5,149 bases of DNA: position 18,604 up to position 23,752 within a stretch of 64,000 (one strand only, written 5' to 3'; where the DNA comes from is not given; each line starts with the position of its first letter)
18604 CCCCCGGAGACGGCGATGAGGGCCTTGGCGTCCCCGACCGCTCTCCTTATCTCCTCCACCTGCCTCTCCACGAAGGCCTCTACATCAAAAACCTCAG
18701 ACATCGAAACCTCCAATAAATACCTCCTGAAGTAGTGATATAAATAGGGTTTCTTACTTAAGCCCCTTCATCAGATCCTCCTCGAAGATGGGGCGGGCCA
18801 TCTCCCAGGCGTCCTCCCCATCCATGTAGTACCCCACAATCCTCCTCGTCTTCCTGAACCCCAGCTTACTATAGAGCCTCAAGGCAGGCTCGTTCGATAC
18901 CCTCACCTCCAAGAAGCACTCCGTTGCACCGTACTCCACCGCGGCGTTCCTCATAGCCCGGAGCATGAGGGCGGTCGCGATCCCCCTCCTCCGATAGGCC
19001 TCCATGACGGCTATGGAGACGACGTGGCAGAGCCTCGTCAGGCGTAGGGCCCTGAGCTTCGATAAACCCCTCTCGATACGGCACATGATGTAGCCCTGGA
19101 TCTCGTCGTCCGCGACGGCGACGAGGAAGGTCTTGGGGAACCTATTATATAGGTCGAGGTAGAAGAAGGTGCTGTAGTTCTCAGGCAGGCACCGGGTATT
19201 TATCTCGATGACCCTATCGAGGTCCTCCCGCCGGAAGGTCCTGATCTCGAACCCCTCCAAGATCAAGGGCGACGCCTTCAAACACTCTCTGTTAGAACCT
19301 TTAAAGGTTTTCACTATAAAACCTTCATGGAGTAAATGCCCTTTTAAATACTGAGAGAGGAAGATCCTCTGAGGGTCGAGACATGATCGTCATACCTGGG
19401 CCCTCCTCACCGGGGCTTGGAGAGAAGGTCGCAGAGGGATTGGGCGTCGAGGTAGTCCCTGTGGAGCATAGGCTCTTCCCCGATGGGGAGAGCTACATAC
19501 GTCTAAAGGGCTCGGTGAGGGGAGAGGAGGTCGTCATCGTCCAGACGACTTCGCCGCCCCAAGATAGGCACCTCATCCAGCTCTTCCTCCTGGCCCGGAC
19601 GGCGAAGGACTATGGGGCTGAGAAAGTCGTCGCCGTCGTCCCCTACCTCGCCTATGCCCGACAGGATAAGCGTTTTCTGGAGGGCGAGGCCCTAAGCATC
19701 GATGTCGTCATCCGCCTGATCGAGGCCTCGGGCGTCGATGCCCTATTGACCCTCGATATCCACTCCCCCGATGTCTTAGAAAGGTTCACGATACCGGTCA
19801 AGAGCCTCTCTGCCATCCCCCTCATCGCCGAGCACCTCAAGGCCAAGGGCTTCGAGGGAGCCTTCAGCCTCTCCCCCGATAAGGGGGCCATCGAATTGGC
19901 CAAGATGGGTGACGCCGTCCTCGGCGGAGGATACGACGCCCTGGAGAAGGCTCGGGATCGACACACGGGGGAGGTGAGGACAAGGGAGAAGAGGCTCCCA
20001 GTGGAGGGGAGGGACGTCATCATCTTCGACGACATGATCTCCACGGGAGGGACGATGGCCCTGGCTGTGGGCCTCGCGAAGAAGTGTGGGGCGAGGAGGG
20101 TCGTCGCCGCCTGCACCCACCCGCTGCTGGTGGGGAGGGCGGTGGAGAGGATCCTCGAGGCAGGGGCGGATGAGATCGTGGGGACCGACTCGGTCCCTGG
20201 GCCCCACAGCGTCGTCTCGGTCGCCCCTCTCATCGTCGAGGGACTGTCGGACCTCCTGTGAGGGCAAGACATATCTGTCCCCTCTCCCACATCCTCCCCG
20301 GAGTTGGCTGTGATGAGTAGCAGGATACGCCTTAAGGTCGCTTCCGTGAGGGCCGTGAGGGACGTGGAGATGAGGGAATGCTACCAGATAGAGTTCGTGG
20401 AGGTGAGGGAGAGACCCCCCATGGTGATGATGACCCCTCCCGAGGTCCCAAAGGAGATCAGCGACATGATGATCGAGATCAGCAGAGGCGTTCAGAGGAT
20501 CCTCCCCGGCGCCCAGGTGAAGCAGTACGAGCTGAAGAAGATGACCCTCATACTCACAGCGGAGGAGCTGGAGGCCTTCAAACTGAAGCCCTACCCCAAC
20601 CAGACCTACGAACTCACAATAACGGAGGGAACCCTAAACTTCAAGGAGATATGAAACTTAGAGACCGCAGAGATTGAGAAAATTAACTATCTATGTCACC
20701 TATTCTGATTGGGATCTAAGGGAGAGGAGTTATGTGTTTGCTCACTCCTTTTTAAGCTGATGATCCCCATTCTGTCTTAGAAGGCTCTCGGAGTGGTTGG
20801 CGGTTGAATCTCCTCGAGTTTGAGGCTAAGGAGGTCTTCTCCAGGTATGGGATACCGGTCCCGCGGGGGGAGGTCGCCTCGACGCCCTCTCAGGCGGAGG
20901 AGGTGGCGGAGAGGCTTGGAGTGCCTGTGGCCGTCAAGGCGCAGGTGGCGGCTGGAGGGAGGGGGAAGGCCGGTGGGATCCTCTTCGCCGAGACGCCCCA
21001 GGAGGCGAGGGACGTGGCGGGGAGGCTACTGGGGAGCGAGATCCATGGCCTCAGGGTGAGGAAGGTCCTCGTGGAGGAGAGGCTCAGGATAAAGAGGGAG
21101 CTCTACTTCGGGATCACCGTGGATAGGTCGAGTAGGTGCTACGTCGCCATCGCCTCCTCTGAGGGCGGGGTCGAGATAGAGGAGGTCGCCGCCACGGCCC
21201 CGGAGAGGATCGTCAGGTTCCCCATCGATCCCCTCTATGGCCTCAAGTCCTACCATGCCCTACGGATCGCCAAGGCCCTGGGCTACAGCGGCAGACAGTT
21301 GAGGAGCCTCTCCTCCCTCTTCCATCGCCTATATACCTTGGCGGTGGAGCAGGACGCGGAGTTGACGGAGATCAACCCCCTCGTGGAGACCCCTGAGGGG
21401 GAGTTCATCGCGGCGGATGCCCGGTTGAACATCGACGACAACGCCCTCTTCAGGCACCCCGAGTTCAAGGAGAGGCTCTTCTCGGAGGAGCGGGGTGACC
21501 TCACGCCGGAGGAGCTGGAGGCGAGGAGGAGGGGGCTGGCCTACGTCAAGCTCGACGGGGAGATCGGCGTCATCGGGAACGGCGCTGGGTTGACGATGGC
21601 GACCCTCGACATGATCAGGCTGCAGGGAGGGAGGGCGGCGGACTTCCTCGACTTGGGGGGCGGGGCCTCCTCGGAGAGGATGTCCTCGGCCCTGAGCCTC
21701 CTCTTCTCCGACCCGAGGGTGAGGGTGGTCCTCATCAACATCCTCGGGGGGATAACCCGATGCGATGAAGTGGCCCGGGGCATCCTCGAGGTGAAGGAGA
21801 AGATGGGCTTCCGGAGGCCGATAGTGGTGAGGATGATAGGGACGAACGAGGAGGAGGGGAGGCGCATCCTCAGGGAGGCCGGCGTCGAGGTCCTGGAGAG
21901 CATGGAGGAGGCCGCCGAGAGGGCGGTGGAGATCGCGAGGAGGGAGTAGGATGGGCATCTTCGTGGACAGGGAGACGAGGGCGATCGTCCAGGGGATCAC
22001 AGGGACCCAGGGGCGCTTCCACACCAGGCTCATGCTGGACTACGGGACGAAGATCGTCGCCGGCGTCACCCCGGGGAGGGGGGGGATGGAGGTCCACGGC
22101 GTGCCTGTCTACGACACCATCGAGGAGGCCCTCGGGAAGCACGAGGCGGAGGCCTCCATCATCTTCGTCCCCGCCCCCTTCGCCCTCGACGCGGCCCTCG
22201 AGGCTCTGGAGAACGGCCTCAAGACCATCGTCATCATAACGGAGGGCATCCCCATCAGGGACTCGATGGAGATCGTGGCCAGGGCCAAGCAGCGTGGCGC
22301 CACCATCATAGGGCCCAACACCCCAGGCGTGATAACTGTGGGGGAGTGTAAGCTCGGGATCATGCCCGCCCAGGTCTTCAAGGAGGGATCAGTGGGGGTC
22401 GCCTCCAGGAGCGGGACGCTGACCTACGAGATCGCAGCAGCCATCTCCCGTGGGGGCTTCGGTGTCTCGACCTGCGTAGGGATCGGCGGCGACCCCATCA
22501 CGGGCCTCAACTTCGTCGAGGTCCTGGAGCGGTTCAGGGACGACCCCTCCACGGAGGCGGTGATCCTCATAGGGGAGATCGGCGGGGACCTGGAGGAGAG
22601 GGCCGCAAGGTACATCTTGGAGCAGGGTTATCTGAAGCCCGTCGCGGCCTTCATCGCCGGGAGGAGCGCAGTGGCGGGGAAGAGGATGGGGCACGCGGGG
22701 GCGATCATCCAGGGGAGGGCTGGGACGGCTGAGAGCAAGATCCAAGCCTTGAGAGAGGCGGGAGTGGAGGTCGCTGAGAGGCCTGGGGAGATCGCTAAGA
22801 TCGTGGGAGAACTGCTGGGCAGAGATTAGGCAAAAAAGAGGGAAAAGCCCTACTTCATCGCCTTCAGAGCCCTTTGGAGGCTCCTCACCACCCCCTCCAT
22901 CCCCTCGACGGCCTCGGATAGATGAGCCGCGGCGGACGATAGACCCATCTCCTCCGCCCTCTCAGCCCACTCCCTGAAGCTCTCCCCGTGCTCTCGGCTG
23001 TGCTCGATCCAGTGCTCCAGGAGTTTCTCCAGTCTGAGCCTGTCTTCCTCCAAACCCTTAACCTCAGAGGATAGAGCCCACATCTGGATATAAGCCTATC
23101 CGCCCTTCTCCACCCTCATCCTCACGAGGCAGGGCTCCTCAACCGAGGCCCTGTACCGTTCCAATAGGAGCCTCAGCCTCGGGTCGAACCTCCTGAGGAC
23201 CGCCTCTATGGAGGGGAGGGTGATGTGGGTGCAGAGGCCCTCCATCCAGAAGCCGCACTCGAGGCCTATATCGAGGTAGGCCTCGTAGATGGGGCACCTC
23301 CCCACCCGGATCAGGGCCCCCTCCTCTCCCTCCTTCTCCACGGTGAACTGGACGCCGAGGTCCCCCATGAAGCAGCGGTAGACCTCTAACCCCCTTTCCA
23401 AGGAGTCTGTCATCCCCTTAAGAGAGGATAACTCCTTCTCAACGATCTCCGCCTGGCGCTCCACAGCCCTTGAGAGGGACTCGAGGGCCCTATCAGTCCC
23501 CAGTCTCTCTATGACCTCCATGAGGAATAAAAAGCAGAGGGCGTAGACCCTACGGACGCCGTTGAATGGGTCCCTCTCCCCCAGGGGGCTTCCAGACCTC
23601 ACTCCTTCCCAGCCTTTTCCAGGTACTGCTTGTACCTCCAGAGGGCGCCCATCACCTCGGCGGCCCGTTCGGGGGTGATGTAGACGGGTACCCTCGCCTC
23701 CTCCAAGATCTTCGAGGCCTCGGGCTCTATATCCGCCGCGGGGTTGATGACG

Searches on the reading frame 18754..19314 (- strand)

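Call 39: search_protein_families(library=pfam, proteins=[window:18754-19314:-], max_evalue=0.00001)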
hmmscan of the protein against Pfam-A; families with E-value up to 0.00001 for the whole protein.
window:18754-19314:- (186 aa): 4 families
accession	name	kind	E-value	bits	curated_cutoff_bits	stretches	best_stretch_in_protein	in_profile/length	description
PF00583.31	Acetyltransf_1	-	1e-20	74.6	20.7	1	33-153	2-116/116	Acetyltransferase (GNAT) family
PF13508.13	Acetyltransf_7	-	4.5e-14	53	27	1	62-154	4-83/84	Acetyltransferase (GNAT) domain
PF13673.13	Acetyltransf_10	-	1e-10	42.1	23.6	1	61-157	31-111/128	Acetyltransferase (GNAT) domain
PF08445.16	FR47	-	7.4e-08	32.7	22.1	1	97-157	23-81/86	FR47-like protein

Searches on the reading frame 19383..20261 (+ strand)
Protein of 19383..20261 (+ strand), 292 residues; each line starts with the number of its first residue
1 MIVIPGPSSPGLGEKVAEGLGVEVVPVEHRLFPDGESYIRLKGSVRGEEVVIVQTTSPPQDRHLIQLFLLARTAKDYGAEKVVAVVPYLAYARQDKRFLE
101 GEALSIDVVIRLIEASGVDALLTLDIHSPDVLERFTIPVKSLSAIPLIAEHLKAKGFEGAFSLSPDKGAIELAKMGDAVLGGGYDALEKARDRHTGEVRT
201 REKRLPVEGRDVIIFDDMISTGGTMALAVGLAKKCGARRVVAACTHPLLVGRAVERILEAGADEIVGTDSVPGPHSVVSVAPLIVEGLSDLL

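Call 39: search_protein_families(library=pfam, proteins=[window:19383-20261:+], max_evalue=0.00001)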
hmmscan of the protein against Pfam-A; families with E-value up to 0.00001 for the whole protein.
window:19383-20261:+ (292 aa): 3 families
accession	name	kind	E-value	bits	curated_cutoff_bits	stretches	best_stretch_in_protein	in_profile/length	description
PF13793.12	Pribosyltran_N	-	6.5e-30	103.8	25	1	1-117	1-117/117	N-terminal domain of ribose phosphate pyrophosphokinase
PF00156.33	Pribosyltran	-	8.8e-08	32.1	26.3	1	165-246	36-124/158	Phosphoribosyl transferase domain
PF14572.12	Pribosyl_synth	-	1.8e-07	31.7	27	1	207-274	81-148/184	Phosphoribosyl synthetase-associated domain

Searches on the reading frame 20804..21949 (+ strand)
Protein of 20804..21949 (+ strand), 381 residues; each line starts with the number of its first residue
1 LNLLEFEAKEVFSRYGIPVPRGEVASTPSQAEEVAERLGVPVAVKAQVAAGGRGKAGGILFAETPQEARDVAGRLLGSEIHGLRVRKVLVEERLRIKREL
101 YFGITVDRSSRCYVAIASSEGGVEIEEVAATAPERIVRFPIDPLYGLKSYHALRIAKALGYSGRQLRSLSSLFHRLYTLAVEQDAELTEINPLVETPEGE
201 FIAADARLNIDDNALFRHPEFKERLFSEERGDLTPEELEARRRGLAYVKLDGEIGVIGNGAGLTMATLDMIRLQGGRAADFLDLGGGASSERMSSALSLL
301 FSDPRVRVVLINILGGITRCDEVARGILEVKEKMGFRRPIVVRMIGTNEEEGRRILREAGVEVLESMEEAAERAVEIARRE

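Call 39: search_protein_families(library=pfam, proteins=[window:20804-21949:+], max_evalue=0.00001)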
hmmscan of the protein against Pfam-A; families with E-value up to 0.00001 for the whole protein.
window:20804-21949:+ (381 aa): 6 families
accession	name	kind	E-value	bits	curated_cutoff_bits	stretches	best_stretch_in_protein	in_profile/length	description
PF08442.15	ATP-grasp_2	-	2.5e-68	230.1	29.5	1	2-195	1-202/202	ATP-grasp domain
PF00549.24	Ligase_CoA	-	4.6e-26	91.9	24.5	1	259-374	3-125/128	CoA-ligase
PF13549.11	ATP-grasp_5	-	8.1e-16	58.5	27.6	1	3-210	10-221/221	ATP-grasp domain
PF24948.1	Citrate_synth_N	-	6.6e-08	32.6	83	1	43-217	55-227/232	ATP-citrate synthase ATP-grasp domain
PF02786.22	CPSase_L_D2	-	1.8e-07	31.4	19.8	1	8-118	5-112/211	Carbamoyl-phosphate synthase L chain, ATP binding domain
PF01071.24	GARS_A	-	3e-06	27.7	27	1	8-95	6-90/194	Phosphoribosylglycinamide synthetase, ATP-grasp (A) domain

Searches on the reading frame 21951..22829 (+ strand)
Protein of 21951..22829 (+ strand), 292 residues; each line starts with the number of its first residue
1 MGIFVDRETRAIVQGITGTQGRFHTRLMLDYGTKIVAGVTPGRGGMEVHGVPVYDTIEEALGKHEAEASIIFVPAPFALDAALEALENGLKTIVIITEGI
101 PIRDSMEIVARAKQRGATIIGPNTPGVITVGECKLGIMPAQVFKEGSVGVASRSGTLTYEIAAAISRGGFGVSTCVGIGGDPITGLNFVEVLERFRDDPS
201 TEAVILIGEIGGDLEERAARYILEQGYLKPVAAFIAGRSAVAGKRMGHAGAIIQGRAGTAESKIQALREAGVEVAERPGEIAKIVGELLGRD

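Call 39: search_protein_families(library=pfam, proteins=[window:21951-22829:+], max_evalue=0.00001)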
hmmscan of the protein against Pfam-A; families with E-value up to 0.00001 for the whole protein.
window:21951-22829:+ (292 aa): 4 families
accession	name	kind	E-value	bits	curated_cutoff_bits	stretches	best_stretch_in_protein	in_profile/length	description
PF02629.25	CoA_binding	-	6.5e-29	101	22.3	1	6-99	1-97/97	CoA binding domain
PF00549.24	Ligase_CoA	-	8.4e-22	78.1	24.5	1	152-272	2-127/128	CoA-ligase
PF13607.11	Succ_CoA_lig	-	1.3e-11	44.8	27.4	1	145-284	1-134/138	Succinyl-CoA ligase like flavodoxin domain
PF13380.12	CoA_binding_2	-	4.5e-08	34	22.8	1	26-128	21-114/116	CoA binding domain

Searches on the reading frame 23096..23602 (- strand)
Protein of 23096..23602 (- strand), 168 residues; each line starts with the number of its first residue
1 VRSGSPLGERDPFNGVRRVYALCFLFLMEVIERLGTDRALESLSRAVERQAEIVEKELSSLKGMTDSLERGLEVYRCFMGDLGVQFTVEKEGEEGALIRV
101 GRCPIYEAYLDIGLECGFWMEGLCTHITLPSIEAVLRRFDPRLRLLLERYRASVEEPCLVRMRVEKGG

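Call 40: search_protein_families(library=pfam, proteins=[window:23096-23602:-], max_evalue=0.00001)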
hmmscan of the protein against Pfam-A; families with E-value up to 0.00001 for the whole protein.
window:23096-23602:- (168 aa): 1 family
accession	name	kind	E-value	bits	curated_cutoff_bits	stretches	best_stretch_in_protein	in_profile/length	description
PF14196.11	ATC_hydrolase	-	1.6e-06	29.4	28.1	1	22-124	8-112/145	L-2-amino-thiazoline-4-carboxylic acid hydrolase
